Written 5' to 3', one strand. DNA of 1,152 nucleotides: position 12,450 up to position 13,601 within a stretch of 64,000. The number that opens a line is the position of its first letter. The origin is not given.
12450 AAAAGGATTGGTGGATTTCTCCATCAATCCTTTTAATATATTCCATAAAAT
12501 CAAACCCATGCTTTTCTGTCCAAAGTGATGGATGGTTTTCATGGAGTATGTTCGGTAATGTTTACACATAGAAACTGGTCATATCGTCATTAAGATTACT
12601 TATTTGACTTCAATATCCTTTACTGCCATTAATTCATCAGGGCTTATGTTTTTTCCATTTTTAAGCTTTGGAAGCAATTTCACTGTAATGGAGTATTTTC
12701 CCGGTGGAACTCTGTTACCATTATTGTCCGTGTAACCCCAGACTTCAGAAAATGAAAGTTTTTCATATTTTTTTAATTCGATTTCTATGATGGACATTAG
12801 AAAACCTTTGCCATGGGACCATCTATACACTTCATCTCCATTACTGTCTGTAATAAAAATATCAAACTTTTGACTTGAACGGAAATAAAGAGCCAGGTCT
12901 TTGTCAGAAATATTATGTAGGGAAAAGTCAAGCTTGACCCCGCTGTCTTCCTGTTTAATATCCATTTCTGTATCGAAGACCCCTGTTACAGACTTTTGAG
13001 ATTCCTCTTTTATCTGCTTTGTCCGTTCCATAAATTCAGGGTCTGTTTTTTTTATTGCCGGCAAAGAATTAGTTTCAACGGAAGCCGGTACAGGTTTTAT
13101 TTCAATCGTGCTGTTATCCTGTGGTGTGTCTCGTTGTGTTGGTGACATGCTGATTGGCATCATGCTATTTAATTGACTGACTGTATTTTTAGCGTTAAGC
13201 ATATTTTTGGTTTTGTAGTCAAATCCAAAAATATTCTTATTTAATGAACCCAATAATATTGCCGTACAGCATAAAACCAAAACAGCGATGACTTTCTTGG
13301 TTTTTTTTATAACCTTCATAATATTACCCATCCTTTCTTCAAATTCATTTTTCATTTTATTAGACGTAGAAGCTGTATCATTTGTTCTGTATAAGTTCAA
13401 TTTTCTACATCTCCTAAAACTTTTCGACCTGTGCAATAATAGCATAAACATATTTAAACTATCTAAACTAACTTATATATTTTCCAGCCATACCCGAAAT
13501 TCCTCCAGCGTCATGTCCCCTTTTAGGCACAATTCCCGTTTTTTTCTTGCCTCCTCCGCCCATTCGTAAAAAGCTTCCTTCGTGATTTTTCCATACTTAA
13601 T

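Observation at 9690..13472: AT-rich (about 33% GC) island encoding a secreted S8 subtilase convergent with a secreted BsuPI-like protease-inhibitor protein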

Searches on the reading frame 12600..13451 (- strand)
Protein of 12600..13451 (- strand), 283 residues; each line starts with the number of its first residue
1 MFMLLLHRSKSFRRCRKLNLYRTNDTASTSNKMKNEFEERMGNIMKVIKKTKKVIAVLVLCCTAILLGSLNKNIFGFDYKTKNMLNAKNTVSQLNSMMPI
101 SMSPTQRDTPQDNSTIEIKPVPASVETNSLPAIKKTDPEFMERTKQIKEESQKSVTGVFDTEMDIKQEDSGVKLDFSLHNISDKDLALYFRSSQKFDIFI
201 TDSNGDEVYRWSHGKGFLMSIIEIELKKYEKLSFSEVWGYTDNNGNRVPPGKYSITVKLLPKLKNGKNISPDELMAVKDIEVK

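Call 4: search_protein_families(library=pfam, proteins=[window:12600-13451:-], max_evalue=0.01)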
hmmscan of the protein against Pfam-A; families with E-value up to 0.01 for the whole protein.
window:12600-13451:- (283 aa): 3 families
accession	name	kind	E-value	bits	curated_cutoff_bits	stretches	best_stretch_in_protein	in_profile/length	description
PF12690.13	BsuPI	-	1.6e-21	76.6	22.9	1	161-259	3-96/101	Intracellular proteinase inhibitor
PF00982.27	Glyco_transf_20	-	0.00039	19.7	32.5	1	63-155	188-275/473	Glycosyltransferase family 20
PF13860.13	FlgD_ig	-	0.00067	20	27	0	235-258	51-74/79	FlgD Ig-like domain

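Call 25: find_encoding_contigs(protein=window:12600-13451:-, flank=10000, max_places=10)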
Protein window:12600-13451:- (283 aa): 8 contigs read that carry it; 8 places shown.
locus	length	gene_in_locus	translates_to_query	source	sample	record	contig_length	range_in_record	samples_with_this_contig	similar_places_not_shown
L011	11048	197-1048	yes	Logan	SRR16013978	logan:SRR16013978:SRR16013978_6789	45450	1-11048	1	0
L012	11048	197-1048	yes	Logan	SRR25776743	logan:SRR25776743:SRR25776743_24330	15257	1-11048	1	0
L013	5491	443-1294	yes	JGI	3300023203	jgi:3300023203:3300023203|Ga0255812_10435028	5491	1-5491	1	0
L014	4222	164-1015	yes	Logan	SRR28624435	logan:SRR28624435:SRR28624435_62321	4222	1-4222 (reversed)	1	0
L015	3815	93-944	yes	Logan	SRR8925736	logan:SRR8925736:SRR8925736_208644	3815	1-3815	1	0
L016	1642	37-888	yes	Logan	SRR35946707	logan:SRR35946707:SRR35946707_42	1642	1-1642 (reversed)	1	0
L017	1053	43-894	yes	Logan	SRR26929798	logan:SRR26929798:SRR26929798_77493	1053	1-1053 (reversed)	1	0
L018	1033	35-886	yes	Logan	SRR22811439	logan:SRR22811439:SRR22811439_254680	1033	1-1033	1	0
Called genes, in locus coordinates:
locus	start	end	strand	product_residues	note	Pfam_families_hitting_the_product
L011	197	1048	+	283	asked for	PF12690:BsuPI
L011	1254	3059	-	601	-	PF00082:Peptidase_S8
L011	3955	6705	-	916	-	PF25023:TEN_YD-shell (faint), PF05593:RHS_repeat (weak)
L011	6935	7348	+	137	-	PF00665:rve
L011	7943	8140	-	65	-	-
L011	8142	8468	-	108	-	-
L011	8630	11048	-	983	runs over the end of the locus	PF00932:LTD, PF13287:Fn3_assoc, PF13290:CHB_HEX_C_1, PF08757:CotH, PF18998:Flg_new_2, PF13620:CarboxypepD_reg (weak), PF13715:CarbopepD_reg_2 (faint)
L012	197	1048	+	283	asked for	PF12690:BsuPI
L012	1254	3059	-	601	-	PF00082:Peptidase_S8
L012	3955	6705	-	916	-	PF25023:TEN_YD-shell (faint), PF05593:RHS_repeat (weak)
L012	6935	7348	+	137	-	PF00665:rve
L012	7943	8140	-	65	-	-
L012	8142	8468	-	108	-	-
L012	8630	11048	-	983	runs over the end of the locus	PF00932:LTD, PF13287:Fn3_assoc, PF13290:CHB_HEX_C_1, PF08757:CotH, PF18998:Flg_new_2, PF13620:CarboxypepD_reg (weak), PF13715:CarbopepD_reg_2 (faint)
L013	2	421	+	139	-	?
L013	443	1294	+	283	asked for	PF12690:BsuPI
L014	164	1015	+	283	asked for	PF12690:BsuPI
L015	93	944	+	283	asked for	PF12690:BsuPI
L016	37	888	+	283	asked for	PF12690:BsuPI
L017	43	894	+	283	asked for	PF12690:BsuPI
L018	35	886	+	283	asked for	PF12690:BsuPI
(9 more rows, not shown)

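Call 38: search_solved_structures(query=window:12600-13355:-, max_evalue=0.01, show_alignments=2)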
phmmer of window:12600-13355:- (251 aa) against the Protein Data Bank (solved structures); distinct sequences matched with E-value up to 0.01: 1.
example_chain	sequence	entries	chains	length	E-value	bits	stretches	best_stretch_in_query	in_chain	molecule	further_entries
3isy_A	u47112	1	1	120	2.6e-09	40.2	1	131-238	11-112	Intracellular proteinase inhibitor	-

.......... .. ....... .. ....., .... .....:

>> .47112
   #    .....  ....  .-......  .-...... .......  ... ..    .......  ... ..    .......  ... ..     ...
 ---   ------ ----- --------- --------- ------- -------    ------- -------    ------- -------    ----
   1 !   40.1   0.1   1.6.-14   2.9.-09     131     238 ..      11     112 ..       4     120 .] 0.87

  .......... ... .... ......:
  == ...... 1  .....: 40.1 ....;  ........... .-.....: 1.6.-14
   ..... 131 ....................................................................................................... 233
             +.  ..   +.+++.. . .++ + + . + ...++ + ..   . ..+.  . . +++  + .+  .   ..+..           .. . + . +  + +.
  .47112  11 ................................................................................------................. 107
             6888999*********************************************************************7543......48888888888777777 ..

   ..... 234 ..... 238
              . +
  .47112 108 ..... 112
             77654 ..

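Call 42: find_homologous_proteins(query=window:12600-13355:-)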
Query window:12600-13355:- (251 aa): 9 proteins with E <= 0.001 among 433 candidates.
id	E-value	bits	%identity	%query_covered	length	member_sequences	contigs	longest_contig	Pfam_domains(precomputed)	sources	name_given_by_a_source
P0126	3.9e-160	549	100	100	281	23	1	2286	PF12690.14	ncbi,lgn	-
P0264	7.4e-52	194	45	97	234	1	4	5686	PF12690.14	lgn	-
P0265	2.5e-51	193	63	58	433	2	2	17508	PF12690.14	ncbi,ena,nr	ncbi:MAG: BsuPI-related putative proteinase inhibitor [Clostridia bacterium]|nr:BsuPI-related putati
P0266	6.0e-51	191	50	78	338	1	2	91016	PF12690.14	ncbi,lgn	-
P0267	1.1e-48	184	56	65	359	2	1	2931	PF12690.14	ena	-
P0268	1.3e-48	184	55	68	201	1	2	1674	PF12690.14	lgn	-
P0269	8.6e-45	171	44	98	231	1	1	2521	PF12690.14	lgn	-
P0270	6.7e-39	152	56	53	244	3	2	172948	PF12690.14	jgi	-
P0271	1.7e-17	82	60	27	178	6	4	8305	PF12690.14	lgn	-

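Call 43: find_encoding_contigs(protein=P0265, flank=6000, max_places=2)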
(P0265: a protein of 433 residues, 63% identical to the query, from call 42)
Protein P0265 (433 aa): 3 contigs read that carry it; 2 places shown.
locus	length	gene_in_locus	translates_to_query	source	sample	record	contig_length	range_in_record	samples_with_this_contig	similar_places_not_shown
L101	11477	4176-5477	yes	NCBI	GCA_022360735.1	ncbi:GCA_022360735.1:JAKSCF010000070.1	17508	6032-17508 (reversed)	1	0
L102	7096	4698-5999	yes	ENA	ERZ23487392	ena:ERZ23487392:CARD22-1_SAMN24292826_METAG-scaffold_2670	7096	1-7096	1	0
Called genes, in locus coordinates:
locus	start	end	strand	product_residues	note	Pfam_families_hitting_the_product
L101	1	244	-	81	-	?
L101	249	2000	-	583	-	PF00664:ABC_membrane, PF00005:ABC_tran, PF02463:SMC_N (weak)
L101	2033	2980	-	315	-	PF00165:HTH_AraC (faint), PF12833:HTH_18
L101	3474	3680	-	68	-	-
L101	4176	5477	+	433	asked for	PF12690:BsuPI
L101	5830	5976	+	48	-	-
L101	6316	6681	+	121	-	PF05973:Gp49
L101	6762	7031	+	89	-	PF01381:HTH_3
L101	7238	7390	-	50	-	-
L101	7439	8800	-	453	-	PF00884:Sulfatase, PF01663:Phosphodiest, PF16347:SGSH_C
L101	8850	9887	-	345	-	PF14486:DUF4432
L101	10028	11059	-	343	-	PF00356:LacI, PF00532:Peripla_BP_1 (weak), PF13407:Peripla_BP_4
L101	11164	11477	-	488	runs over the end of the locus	PF00884:Sulfatase, PF01663:Phosphodiest (faint), PF16347:SGSH_C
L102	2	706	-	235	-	?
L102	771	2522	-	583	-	PF00664:ABC_membrane, PF00005:ABC_tran, PF02463:SMC_N (weak)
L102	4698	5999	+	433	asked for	PF12690:BsuPI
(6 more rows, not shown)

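Call 44: find_encoding_contigs(protein=P0266, flank=6000, max_places=2)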
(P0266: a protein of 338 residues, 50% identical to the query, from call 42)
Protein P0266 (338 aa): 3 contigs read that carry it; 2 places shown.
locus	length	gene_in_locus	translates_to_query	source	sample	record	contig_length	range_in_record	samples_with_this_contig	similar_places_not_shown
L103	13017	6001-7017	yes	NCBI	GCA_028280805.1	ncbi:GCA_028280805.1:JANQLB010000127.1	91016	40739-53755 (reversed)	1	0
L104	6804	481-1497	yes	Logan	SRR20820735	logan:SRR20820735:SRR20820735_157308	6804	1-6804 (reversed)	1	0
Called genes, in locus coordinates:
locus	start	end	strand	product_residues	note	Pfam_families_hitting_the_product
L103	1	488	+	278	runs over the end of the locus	PF02645:DegV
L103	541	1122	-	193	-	PF01476:LysM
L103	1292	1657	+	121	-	-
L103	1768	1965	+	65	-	-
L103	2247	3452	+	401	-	PF12698:ABC2_membrane_3, PF01061:ABC2_membrane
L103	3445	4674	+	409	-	PF12698:ABC2_membrane_3, PF01061:ABC2_membrane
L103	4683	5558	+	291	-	PF12724:Flavodoxin_5 (weak), PF14697:Fer4_21 (faint), PF13237:Fer4_10 (weak), PF12838:Fer4_7 (faint)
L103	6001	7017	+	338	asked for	PF12690:BsuPI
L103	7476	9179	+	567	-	PF14689:SPOB_a, PF02518:HATPase_c, PF14501:HATPase_c_5 (weak)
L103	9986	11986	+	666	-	PF26549:Tricorn_N (faint), PF05448:AXE1, PF02129:Peptidase_S15 (faint), PF00326:Peptidase_S9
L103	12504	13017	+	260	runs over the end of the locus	-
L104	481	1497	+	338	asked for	PF12690:BsuPI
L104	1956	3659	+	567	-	PF14689:SPOB_a, PF02518:HATPase_c, PF14501:HATPase_c_5 (weak)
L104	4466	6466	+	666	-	PF26549:Tricorn_N (faint), PF05448:AXE1, PF02129:Peptidase_S15 (faint), PF00326:Peptidase_S9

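Call 45: find_encoding_contigs(protein=P0264, flank=6000, max_places=3)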
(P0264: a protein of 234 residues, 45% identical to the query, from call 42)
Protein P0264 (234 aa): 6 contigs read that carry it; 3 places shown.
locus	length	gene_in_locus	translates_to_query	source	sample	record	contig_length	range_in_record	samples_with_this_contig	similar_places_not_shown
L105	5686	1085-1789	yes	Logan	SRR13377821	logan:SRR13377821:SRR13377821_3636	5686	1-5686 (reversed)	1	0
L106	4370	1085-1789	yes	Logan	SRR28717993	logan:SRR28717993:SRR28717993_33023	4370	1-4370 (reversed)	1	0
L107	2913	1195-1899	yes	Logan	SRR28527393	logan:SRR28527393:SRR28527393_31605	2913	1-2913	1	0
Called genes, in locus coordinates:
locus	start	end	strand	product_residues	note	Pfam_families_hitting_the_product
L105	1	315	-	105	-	?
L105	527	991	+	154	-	PF13027:DUF3888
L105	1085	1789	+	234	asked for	PF12690:BsuPI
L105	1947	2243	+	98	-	-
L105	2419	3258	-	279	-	-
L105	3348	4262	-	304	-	-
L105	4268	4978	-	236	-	-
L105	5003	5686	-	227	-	?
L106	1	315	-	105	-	?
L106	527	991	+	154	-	PF13027:DUF3888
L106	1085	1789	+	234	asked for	PF12690:BsuPI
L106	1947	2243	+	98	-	-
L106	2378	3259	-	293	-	-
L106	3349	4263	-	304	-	-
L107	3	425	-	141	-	?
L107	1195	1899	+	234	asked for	PF12690:BsuPI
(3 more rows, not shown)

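Call 55: search_protein_families(library=ncbifam, proteins=[window:12600-13355:-], max_evalue=0.001)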
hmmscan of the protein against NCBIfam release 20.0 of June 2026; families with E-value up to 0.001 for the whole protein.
window:12600-13355:- (251 aa): 0 families

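Call 56: search_protein_families(library=padloc, proteins=[window:12600-13355:-], max_evalue=0.001)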
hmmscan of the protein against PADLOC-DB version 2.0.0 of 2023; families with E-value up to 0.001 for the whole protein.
window:12600-13355:- (251 aa): 0 families

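Call 89: predict_structure(alignment_id=A6)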
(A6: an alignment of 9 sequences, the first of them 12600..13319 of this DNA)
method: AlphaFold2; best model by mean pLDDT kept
length: 239 residues; sequences in the alignment: 9
mean_pLDDT: 64.8   pTM: 0.52
mean pLDDT of the five models: 64.8, 64.1, 63.5, 63.3, 60.3
residues with pLDDT >= 90: 77; 70-90: 54; 50-70: 17; < 50: 91
segments of 3 or more residues with pLDDT < 50: 1-91
pLDDT, mean of each block of 10 residues (from residue 1): 30 27 28 29 27 26 33 35 40 69 74 93 91 94 80 85 84 70 91 91 94 89 88 93
secondary structure, 60 per line:
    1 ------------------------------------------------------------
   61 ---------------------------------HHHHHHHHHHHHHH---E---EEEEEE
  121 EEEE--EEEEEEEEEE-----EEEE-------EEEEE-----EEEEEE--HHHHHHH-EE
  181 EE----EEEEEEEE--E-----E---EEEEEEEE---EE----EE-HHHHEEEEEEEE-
elements in order: H94-107 E115-124 E127-136 E142-145 E153-157 E163-168 H171-177 E179-182 E187-194 E207-214 H227-230 E231-238

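Call 91: fold_search(model_id=the predicted structure, library=pdb)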
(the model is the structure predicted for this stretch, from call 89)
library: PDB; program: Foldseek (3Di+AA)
matches with E <= 10: 1004; with E <= 0.001: 7
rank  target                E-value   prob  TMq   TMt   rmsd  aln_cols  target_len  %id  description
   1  3isy                  1.1e-08  1.00  0.39  0.76   4.1       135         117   26  Crystal structure of an intracellular proteinase inhibitor (ipi, bsu11130) from bacillus subtilis at 2.61 A resolution (released 2009-09-15)
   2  1tza_B                7.9e-05  1.00  0.29  0.49   7.1       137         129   11  X-ray structure of Northeast Structural Genomics Consortium target SoR45 (released 2004-07-27)
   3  2x3b_A                1.5e-04  1.00  0.35  0.29   6.1       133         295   15  AsaP1 inactive mutant E294A, an extracellular toxic zinc metalloendopeptidase (released 2011-02-02)
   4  2x3a                  3.5e-04  1.00  0.33  0.28   6.2       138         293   14  AsaP1 inactive mutant E294Q, an extracellular toxic zinc metalloendopeptidase (released 2011-02-02)
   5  9n9j_5                6.0e-04  1.00  0.33  0.51   4.9       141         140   11  Structure of a GRP94 folding intermediate engaged with a CCDC134- and FKBP11-bound secretory translocon (released 2025-11-19)
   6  8oxy_A                6.6e-04  1.00  0.35  0.14  11.3       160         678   16  Transglutaminase 3 without calcium in complex with DH patient-derived Fab DH63-B02 (released 2023-10-18)
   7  7eha_C                7.8e-04  1.00  0.20  0.28  14.2       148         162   14  Crystal structure of the flagellar hook cap from Salmonella enterica serovar Typhimurium (released 2021-11-24)
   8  3osv_A                1.0e-03  1.00  0.20  0.33   9.4       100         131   19  The crytsal structure of FLGD from P. Aeruginosa (released 2011-05-04)
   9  7bhq_A                1.0e-03  1.00  0.20  0.24  13.0       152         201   16  In situ assembled Salmonella FlgD hook cap complex (released 2021-05-05)
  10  7eha_A                1.0e-03  0.99  0.20  0.26  14.7       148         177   13  Crystal structure of the flagellar hook cap from Salmonella enterica serovar Typhimurium (released 2021-11-24)
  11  8dhl_A                1.3e-03  1.00  0.27  0.09   6.5       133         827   11  Tannerella forsythia beta-glucuronidase (L2) (released 2023-05-17)
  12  8jmw_A                1.4e-03  1.00  0.23  0.12   7.5       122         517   13  Fibril form of serine peptidase Vpr (released 2023-12-06)
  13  4hji_A                1.4e-03  0.99  0.27  0.37  10.2       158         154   11  Structure of the CooA pilin subunit from enterotoxigenic Escherichia coli (released 2012-12-19)
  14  7bhq_C                1.4e-03  0.99  0.20  0.24  14.0       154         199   16  In situ assembled Salmonella FlgD hook cap complex (released 2021-05-05)
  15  1nug_B                1.8e-03  1.00  0.37  0.15   9.6       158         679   13  Role of Calcium Ions in the Activation and Activity of the Transglutaminase 3 Enzyme (2 calciums, 1 Mg, inactive form) (released 2003-04-22)
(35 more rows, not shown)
